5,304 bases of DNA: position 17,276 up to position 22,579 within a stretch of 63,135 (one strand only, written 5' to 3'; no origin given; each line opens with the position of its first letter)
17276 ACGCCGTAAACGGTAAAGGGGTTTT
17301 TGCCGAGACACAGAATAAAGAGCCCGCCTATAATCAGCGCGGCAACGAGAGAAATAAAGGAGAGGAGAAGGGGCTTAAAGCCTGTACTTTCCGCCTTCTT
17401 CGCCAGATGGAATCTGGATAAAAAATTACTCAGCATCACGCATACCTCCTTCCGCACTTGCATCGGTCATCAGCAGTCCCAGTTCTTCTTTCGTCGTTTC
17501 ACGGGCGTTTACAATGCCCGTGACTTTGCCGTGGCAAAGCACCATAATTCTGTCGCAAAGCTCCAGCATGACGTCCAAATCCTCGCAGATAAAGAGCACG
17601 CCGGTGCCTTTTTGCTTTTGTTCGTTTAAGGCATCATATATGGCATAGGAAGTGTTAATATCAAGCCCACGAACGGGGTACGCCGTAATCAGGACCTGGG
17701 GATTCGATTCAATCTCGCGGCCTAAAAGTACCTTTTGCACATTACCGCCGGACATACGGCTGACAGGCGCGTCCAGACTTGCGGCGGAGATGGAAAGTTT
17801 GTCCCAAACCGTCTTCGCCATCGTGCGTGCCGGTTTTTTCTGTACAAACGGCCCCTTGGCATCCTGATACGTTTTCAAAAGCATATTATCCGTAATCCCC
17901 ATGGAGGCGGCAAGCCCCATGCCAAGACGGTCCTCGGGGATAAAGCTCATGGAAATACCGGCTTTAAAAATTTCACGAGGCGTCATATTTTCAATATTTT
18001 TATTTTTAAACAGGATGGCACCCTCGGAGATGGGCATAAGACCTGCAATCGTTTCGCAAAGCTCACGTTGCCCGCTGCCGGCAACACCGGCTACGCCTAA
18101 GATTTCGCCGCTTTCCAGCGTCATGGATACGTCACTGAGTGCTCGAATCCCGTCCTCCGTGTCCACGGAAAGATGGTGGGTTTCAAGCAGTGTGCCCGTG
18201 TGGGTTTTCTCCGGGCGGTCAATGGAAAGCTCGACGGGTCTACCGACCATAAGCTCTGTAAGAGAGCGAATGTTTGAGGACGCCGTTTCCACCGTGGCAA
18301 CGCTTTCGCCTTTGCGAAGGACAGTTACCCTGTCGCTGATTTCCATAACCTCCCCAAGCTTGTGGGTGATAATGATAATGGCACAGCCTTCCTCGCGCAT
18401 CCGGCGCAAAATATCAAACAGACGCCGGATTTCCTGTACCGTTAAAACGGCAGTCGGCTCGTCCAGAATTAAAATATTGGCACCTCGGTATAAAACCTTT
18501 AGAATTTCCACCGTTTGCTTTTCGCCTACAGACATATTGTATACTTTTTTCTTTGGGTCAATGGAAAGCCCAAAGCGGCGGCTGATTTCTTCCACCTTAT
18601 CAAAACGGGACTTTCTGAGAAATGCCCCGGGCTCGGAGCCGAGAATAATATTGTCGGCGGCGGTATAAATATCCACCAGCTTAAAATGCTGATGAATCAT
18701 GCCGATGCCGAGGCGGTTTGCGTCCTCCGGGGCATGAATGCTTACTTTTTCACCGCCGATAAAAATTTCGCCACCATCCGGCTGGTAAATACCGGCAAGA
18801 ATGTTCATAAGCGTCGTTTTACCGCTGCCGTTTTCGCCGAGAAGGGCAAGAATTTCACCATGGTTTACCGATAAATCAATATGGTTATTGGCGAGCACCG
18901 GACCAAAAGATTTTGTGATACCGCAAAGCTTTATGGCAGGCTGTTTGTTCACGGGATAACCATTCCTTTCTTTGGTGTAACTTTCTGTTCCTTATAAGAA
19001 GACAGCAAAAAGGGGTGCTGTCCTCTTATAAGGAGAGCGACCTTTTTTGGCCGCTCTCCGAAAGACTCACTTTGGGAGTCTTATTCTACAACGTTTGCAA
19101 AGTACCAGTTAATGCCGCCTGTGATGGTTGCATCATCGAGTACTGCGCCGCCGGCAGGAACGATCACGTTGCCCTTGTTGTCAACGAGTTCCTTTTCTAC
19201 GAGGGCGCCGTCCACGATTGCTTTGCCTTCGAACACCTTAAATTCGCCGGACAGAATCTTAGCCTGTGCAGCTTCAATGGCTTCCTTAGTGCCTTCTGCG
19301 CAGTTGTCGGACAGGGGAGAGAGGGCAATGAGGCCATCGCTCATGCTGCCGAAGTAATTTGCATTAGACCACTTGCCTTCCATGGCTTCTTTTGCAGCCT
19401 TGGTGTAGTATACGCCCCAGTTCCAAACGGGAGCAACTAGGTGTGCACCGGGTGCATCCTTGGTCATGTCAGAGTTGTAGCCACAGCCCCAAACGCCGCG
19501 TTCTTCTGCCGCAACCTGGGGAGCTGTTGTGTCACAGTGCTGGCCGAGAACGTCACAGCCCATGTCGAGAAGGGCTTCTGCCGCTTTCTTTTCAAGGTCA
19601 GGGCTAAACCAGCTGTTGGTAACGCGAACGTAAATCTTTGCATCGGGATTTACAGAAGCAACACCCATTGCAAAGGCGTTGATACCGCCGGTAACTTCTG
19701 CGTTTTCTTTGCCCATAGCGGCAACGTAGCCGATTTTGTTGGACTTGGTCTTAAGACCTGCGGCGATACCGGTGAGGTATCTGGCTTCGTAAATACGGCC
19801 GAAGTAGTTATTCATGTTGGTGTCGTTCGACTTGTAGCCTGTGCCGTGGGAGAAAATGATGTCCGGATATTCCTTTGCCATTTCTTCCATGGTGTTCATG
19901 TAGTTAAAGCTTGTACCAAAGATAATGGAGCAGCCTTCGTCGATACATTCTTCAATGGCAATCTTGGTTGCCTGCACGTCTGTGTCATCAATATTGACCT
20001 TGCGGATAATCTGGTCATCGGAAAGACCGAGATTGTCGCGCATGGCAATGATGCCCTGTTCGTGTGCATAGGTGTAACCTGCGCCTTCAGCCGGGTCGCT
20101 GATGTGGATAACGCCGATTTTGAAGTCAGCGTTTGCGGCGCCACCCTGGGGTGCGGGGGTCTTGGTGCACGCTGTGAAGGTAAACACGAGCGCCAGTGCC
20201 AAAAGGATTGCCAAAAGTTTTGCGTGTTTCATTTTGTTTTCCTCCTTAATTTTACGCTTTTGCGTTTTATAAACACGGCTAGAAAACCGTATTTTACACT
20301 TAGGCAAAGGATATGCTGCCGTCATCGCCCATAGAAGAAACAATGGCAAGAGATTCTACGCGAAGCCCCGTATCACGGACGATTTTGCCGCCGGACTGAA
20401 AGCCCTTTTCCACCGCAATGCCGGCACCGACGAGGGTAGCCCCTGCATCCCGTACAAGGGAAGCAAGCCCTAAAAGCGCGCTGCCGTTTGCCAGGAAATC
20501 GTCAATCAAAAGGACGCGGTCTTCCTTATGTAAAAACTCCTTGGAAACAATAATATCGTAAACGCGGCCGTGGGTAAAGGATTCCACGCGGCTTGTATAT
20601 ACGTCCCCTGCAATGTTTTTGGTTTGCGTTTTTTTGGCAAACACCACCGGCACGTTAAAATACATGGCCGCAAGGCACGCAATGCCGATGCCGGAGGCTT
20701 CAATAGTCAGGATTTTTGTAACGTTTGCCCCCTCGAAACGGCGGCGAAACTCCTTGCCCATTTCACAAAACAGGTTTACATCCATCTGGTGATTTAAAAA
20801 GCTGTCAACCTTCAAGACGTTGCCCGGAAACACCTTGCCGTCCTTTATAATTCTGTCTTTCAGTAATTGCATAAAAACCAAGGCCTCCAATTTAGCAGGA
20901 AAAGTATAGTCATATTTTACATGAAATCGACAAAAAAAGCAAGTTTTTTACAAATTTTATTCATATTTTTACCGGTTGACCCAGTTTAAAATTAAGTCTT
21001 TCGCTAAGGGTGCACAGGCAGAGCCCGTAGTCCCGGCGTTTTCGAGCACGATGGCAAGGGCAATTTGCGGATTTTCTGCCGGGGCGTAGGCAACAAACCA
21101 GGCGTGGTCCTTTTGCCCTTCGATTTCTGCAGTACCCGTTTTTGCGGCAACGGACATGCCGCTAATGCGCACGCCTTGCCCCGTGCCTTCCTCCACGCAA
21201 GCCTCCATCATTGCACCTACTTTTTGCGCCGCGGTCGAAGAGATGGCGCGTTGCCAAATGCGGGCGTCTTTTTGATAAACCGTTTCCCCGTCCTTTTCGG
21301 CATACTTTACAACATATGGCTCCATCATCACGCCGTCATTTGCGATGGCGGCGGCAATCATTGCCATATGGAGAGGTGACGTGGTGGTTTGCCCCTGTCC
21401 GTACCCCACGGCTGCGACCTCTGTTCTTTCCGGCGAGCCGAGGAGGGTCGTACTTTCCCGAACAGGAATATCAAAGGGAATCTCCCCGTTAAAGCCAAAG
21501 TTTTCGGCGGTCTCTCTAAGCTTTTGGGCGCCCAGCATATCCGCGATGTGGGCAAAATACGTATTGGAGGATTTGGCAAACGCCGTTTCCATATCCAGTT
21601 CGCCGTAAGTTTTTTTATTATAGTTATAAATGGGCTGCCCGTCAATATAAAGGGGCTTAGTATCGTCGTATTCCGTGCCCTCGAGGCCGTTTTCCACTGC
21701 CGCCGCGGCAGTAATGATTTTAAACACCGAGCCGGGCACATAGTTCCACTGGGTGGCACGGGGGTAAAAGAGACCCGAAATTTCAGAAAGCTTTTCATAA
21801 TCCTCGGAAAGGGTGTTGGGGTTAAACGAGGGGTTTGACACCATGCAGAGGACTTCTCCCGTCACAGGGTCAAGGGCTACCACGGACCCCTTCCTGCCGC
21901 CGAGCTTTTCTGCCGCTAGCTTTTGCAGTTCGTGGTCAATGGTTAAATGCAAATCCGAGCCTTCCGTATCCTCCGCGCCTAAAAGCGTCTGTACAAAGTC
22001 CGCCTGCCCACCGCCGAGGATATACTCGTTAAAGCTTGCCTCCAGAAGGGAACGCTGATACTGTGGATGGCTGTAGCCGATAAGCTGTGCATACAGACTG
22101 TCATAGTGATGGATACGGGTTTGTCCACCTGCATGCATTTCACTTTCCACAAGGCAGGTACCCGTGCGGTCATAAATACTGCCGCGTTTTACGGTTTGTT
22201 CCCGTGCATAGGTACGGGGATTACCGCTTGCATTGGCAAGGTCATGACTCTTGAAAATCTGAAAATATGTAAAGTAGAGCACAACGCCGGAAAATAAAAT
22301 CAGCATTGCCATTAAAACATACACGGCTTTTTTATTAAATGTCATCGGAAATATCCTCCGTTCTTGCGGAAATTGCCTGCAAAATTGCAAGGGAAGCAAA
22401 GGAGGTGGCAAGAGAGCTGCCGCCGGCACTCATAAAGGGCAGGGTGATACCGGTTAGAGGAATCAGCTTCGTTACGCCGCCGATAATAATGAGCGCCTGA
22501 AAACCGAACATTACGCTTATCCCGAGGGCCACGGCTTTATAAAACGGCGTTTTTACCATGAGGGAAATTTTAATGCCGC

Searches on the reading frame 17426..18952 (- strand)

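Call 42: search_protein_families(library=pfam, proteins=[window:17426-18952:-])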
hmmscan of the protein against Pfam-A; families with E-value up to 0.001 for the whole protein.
window:17426-18952:- (508 aa): 4 families
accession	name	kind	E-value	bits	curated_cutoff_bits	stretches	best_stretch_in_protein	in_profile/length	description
PF00005.33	ABC_tran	-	1.3e-46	159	25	2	23-168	2-137/137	ABC transporter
PF13304.12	AAA_21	-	1.7e-09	38.6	27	1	137-198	235-299/304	AAA domain, putative AbiEii toxin, Type IV TA system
PF02463.25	SMC_N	-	4.1e-05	23.6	40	0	139-212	136-212/220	RecF/RecN/SMC N terminal domain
PF13476.12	AAA_23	-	0.00094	20.3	27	0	14-52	8-39/201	AAA domain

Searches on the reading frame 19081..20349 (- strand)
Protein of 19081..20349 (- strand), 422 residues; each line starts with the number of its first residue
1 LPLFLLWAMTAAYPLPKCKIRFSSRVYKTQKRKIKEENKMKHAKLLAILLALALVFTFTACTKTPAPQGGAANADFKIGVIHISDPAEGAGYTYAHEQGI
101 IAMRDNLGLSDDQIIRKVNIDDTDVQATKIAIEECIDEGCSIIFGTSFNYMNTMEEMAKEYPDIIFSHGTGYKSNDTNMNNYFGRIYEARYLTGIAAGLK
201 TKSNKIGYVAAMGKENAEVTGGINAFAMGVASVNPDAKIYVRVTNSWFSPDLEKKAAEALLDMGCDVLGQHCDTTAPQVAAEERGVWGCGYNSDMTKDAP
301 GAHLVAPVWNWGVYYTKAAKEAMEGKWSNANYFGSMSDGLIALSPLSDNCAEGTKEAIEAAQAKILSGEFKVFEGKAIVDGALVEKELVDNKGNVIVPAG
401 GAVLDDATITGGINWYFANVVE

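Call 42: search_protein_families(library=pfam, proteins=[window:19081-20349:-])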
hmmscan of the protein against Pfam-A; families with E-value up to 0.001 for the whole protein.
window:19081-20349:- (422 aa): 1 family
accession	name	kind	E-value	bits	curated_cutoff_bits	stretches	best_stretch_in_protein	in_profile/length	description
PF02608.20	Bmp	-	7.7e-46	156.9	24.1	1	82-372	7-297/301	ABC transporter substrate-binding protein PnrA-like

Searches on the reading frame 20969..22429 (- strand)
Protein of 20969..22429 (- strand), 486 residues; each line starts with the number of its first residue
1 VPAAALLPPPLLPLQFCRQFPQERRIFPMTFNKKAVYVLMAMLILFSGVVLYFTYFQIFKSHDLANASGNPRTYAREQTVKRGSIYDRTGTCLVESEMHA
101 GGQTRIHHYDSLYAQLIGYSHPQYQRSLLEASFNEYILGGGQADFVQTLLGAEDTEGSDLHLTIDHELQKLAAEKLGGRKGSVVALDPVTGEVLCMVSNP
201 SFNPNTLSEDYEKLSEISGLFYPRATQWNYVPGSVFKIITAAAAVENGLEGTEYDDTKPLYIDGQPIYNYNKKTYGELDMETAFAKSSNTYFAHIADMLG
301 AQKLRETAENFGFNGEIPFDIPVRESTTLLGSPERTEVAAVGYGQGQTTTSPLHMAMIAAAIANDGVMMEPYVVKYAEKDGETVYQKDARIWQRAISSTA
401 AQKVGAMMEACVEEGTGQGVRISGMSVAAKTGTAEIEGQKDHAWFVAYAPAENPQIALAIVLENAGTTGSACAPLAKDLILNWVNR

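Call 56: search_protein_families(library=pfam, proteins=[window:20969-22429:-])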
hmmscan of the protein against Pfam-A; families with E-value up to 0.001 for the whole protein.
window:20969-22429:- (486 aa): 2 families
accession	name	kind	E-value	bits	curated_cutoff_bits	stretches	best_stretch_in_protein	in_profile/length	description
PF00905.27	Transpeptidase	-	7.9e-68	229.3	22.1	1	181-480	1-298/299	Penicillin binding protein transpeptidase domain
PF21922.1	PBP_dimer_2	-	1.3e-06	29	27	1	82-150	1-70/83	Penicillin binding protein A dimerisation domain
